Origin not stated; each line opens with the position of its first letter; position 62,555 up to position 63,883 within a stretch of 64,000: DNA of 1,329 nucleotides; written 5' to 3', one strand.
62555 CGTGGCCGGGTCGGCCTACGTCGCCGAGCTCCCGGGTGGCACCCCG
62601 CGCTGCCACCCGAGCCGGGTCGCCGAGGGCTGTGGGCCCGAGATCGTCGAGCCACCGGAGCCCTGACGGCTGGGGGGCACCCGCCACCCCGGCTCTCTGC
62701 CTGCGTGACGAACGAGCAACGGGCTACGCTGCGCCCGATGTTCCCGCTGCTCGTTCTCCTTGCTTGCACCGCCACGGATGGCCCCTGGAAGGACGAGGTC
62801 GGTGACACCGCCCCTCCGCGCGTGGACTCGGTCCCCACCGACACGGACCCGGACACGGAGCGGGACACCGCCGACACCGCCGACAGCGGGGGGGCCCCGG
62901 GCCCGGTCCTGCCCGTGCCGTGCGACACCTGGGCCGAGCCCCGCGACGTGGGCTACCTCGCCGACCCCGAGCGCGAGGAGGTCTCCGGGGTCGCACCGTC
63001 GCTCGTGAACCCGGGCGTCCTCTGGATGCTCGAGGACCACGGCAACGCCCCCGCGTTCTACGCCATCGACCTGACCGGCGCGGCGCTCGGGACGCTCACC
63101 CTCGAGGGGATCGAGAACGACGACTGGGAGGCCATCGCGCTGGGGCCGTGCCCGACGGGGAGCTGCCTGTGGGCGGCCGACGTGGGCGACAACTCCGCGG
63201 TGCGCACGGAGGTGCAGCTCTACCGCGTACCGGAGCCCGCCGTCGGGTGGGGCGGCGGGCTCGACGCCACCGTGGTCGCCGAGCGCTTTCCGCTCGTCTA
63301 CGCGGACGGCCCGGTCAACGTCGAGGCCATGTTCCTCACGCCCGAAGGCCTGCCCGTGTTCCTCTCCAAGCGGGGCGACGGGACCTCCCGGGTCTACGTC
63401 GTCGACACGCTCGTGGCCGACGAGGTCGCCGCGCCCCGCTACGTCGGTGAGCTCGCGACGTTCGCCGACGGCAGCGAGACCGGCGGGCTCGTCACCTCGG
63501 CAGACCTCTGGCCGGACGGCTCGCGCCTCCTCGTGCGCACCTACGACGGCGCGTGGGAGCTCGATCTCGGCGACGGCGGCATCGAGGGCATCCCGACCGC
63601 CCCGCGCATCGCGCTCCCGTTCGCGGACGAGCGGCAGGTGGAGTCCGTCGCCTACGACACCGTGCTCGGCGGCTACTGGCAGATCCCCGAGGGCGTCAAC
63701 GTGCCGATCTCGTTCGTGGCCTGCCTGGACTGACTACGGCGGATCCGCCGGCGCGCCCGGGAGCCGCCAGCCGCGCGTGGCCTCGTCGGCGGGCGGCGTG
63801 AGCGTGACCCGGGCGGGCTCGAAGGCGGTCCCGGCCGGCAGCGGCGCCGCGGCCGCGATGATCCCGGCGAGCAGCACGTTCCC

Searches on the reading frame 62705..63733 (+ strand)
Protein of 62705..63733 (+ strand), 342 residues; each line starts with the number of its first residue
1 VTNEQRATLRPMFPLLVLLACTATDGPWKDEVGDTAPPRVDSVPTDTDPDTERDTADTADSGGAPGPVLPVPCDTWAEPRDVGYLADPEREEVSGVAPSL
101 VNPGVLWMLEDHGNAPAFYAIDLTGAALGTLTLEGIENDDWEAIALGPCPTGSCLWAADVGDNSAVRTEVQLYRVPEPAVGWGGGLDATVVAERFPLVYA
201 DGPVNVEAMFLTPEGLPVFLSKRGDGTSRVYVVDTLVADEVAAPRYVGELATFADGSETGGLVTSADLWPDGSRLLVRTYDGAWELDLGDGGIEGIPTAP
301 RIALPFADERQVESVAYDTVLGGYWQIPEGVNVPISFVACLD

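Call 54: find_encoding_contigs(protein=window:62705-63733:+, flank=10000, max_places=4)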
Protein window:62705-63733:+ (342 aa): no gene with exactly this product is on record in the collection.
